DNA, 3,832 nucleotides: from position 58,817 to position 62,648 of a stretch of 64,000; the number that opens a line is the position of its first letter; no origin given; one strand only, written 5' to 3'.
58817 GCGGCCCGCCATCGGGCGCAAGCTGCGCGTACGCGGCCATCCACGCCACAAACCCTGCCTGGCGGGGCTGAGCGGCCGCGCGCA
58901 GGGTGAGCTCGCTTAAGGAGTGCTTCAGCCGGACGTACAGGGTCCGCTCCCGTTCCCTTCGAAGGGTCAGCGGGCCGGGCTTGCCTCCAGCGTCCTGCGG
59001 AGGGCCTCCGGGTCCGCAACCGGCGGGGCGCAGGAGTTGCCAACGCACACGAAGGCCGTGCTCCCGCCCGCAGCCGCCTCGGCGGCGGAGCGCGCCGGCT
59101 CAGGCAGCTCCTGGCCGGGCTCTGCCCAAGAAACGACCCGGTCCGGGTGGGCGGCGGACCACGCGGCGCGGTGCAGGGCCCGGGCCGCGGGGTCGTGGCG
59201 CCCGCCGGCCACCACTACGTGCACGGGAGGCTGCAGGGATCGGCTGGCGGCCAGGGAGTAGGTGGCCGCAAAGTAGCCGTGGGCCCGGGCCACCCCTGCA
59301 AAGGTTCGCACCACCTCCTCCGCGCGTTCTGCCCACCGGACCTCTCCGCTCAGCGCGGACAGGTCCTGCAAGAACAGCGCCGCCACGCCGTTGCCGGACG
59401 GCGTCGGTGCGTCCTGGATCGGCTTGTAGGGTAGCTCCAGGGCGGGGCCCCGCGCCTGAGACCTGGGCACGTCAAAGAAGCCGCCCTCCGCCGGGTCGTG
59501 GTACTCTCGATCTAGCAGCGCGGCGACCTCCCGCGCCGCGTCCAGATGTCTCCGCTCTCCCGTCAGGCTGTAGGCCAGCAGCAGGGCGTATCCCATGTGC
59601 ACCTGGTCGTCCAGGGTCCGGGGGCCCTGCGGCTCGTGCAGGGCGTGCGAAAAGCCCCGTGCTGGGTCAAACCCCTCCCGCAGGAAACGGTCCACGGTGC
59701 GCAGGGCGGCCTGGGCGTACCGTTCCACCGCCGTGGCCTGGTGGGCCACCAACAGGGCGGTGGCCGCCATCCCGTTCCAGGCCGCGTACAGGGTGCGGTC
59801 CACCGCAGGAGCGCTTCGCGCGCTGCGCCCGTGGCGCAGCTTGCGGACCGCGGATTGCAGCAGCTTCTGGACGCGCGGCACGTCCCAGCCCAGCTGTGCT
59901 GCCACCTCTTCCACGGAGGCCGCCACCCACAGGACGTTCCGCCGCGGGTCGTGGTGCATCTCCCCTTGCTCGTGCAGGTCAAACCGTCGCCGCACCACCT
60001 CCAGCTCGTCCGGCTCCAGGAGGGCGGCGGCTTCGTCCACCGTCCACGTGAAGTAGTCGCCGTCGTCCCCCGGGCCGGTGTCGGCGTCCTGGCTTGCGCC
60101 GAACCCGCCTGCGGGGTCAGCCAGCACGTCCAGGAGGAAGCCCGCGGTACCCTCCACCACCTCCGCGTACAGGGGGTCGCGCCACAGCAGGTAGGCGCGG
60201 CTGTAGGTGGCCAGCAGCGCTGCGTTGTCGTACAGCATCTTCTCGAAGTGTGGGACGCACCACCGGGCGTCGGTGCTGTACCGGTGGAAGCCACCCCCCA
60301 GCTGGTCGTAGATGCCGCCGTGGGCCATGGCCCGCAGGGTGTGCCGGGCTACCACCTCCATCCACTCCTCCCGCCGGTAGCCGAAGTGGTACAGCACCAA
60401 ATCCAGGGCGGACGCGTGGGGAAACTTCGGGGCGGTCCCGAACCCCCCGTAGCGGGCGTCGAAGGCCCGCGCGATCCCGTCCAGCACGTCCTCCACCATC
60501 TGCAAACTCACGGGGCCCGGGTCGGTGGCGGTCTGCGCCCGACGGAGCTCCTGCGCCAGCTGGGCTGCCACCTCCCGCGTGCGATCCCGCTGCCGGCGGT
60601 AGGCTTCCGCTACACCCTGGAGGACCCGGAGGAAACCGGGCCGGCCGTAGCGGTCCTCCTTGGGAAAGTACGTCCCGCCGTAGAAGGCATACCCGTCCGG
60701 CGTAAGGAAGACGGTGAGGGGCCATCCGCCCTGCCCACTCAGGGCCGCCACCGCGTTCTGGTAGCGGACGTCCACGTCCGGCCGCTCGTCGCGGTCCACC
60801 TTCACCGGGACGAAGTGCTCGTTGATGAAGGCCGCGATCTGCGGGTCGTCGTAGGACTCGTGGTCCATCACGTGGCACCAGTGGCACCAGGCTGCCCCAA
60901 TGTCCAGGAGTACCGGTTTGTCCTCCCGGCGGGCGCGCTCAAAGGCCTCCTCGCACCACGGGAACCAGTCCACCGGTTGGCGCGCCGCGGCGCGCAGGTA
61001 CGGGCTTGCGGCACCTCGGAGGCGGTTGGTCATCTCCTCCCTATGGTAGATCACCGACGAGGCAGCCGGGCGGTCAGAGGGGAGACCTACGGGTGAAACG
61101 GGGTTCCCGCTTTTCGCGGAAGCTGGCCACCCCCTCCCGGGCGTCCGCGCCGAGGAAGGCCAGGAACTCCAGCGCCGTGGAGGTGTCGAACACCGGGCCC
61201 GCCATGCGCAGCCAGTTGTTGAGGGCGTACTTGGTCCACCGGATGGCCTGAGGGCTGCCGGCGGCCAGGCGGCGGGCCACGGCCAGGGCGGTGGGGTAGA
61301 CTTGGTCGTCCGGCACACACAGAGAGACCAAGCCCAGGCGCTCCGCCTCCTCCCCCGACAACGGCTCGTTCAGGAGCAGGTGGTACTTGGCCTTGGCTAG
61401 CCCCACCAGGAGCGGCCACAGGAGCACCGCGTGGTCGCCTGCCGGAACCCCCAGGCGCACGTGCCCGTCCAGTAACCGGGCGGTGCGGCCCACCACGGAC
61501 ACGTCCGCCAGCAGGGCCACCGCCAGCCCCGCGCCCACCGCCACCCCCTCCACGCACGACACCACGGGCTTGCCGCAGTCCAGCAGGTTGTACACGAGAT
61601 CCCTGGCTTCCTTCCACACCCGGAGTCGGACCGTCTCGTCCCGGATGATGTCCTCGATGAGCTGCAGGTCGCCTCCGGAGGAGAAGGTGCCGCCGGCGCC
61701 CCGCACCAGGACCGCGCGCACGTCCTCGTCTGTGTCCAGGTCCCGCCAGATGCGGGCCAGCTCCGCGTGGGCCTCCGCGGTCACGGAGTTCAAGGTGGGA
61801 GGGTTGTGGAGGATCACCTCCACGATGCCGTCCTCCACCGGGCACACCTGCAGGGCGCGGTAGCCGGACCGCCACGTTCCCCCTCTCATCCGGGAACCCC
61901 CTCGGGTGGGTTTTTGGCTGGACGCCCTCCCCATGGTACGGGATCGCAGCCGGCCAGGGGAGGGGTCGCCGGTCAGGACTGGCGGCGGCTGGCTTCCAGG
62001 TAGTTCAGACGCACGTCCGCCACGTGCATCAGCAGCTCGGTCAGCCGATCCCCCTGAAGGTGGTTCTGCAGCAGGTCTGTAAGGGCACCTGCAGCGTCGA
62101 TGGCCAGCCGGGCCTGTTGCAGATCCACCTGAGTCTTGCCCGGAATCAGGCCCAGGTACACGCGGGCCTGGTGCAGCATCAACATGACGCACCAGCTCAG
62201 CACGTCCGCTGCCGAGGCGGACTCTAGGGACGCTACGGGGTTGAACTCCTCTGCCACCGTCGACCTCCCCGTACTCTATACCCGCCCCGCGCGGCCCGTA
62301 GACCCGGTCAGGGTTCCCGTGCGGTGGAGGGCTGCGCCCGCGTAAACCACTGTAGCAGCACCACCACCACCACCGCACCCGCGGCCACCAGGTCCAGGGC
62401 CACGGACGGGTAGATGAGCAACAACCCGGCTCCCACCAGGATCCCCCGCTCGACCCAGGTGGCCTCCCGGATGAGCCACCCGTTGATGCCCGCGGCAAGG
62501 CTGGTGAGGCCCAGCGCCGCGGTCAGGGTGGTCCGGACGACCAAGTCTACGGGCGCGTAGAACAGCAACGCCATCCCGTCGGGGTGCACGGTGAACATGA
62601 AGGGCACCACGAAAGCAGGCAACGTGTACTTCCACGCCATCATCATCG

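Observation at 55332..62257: Compact minus-strand operon of poorly characterised genes: DUF1844 - enoyl-CoA hydratase - YyaL thioredoxin-domain protein - DUF309 - M20 peptidase - alpha/beta hydrolase - SAM methyltransferase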

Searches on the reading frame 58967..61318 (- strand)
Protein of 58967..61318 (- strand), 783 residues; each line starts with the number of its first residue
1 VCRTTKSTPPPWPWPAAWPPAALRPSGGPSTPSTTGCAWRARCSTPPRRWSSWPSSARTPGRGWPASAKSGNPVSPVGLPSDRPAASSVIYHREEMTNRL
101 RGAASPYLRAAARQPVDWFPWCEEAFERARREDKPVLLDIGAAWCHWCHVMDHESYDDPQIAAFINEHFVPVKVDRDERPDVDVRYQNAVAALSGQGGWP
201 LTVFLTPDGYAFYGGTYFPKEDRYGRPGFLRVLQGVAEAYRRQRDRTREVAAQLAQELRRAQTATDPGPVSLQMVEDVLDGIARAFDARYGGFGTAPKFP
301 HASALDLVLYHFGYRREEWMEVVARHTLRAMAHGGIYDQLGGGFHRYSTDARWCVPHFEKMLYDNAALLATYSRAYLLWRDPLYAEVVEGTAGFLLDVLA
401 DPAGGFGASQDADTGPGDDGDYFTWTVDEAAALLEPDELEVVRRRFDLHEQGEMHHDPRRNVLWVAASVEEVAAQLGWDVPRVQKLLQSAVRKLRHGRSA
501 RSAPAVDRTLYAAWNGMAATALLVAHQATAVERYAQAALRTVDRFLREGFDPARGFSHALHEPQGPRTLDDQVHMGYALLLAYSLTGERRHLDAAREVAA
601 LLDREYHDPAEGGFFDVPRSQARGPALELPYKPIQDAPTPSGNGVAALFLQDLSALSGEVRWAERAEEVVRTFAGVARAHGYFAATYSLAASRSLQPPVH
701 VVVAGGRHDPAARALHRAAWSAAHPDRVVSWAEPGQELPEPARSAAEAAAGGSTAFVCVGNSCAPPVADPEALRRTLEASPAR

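Call 4: search_protein_families(library=pfam, proteins=[window:58967-61318:-], max_evalue=0.01)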
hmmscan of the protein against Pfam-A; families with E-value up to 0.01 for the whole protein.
window:58967-61318:- (783 aa): 4 families
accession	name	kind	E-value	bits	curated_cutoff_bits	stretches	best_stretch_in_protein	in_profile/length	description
PF03190.21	Thioredox_DsbH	-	3.7e-72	242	27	1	97-258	1-162/163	Protein of unknown function, DUF255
PF13899.12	Thioredoxin_7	-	8.2e-15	55.1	27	1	117-207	1-83/83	Thioredoxin-like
PF13098.12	Thioredoxin_2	-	5.1e-05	24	27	1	130-217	2-95/104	Thioredoxin-like domain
PF07221.17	GlcNAc_2-epim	-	0.005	16.6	23.4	0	536-617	237-323/347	N-acylglucosamine 2-epimerase (GlcNAc 2-epimerase)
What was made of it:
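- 58967..61033 (-): YyaL/DUF255 protein (688 aa): a thioredoxin-like domain with the CHWC motif, plus a large C-terminal part with only a faint hit to GlcNAc 2-epimerase. Thioredox_DsbH, 242 bits; GlcNAc_2-epim E 0.005, below its cut-off (call 4).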

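Call 8: search_protein_families(library=ncbifam, proteins=[window:58967-61033:-], max_evalue=0.001)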
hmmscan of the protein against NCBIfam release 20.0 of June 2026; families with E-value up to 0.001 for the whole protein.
window:58967-61033:- (688 aa): 3 families
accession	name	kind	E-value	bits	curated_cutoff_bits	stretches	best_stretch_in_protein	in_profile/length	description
NF045694.1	seleno_TsoB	exception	5.8e-11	41.2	805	1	20-114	456-547/572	rhodanese/DsbD fusion-like selenoprotein TsoB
NF043050.1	DisulfRedDsbH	equivalog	5.1e-07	29.9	190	1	17-114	39-139/166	disulfide reductase DsbH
NF001419.0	PRK00293.1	subfamily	8.8e-05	21.3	330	1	27-73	466-512/574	protein-disulfide reductase DsbD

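Call 10: find_related_loci(query=window:58967-61033:-, collection=genome_contigs, flank=10000)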
Query window:58967-61033:- (688 aa) in genome_contigs; peptide patterns used: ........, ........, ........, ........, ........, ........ (x = any residue, [..] = any of these).
600 stretches matched a pattern (row limit reached: there are more); 600 encode a relative of the query (tblastn E <= 1e-3); the best 80 are kept; 80 distinct loci.
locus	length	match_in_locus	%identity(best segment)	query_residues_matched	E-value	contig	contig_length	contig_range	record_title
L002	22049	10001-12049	48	3-678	0e+0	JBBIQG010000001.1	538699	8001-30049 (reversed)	MAG: Acidobacteriota bacterium isolate PLS170224_bin_320 NODE_1_length_538699_cov_27.9791, whole genome shotgun sequence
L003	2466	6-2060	47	9-683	0e+0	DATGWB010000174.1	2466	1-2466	MAG TPA_asm: Thermoplasmata archaeon isolate SMAG_U10571 k141_2485161, whole genome shotgun sequence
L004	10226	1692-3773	47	3-682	0e+0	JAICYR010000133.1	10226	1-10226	MAG: Acidobacteriaceae bacterium isolate LS_ISSM_2_bin.37 k141_2235180_length_10226_cov_120.0000, whole genome shotgun s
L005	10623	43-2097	47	3-687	0e+0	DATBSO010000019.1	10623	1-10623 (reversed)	MAG TPA_asm: Gemmatimonadales bacterium isolate SMAG_U4159 k141_2869, whole genome shotgun sequence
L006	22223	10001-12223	44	2-684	3e-177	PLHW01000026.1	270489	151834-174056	MAG: Acidobacteriaceae bacterium isolate bog_205 73.20110800_S1M.45_contig_1357, whole genome shotgun sequence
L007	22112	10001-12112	45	3-682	2e-174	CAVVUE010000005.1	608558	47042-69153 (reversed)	MAG: uncultured Acidobacteriaceae bacterium isolate MFD04492.bin.1.74 genome assembly, contig: contig_23281, whole genom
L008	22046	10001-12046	46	3-684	3e-173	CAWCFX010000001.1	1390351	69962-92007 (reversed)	MAG: uncultured Gemmatimonadales bacterium isolate MFD01275.bin.1.276 genome assembly, contig: contig_10192, whole genom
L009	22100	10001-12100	45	3-682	3e-172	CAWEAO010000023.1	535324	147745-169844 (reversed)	MAG: uncultured Acidobacteriaceae bacterium isolate MFD05705.bin.1.20 genome assembly, contig: contig_79594, whole genom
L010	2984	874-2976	43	3-665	0e+0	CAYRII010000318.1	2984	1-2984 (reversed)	MAG TPA_asm: uncultured Terriglobales bacterium isolate binchicken_co21_442 genome assembly, contig: NODE_62129_length_2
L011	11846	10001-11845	48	3-589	9e-169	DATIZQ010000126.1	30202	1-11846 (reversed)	MAG TPA_asm: Candidatus Acidoferrum sp. isolate SMAG_U15305 k141_3533711, whole genome shotgun sequence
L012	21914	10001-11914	48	3-634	6e-165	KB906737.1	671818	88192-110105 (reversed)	Acidobacteriaceae bacterium KBS 83 genomic scaffold G002DRAFT_scaffold00005.5, whole genome shotgun sequence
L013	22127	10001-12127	44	3-683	2e-164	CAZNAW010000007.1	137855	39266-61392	MAG TPA_asm: uncultured Terracidiphilus sp. isolate binchicken_co3_243 genome assembly, contig: NODE_220_length_137855_c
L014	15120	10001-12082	45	3-682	2e-164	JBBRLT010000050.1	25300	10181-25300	MAG: Terriglobales bacterium isolate La1_maxbin2.080 LA1C_X2.080_k141_2746469L_25300_cov_14.9878, whole genome shotgun s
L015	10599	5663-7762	43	3-682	2e-161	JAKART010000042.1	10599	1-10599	MAG: Acidobacteria bacterium isolate YF4.bin40 NODE_4868_length_10599_cov_1.780749, whole genome shotgun sequence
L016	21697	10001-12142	44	3-683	2e-160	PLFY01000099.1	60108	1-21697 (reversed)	MAG: Acidobacteriaceae bacterium isolate bog_226 73.20110800_S3D.6_contig_694, whole genome shotgun sequence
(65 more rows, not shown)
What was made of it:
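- Tried and rejected: YyaL scan of genome_contigs (call 10).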

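Call 47: search_solved_structures(query=window:58967-61033:-, max_evalue=0.00001)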
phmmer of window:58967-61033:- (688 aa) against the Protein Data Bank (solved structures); distinct sequences matched with E-value up to 0.00001: 3.
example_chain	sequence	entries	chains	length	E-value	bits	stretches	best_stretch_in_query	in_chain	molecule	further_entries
7tkv_A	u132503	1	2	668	6.9e-100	338.7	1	2-681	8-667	Thioredox_DsbH domain-containing protein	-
3ira_A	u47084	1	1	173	6.2e-50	173.6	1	3-162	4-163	Conserved protein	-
2kuc_A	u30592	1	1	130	2.1e-06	29.8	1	28-105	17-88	Putative disulphide-isomerase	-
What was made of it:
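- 58967..61033 (-): Full-length solved relative 7tkv (E 7e-100) and 3ira (call 47).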

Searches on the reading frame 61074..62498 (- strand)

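Call 4: search_protein_families(library=pfam, proteins=[window:61074-62498:-], max_evalue=0.01)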
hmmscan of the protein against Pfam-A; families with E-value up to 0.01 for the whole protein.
window:61074-62498:- (474 aa): 2 families
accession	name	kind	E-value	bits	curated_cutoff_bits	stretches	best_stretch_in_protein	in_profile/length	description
PF00378.25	ECH_1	-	2.4e-43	148.7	27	1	222-470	3-250/251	Enoyl-CoA hydratase/isomerase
PF16113.10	ECH_2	-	9.4e-18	65.2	27.2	1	228-396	4-173/335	Enoyl-CoA hydratase/isomerase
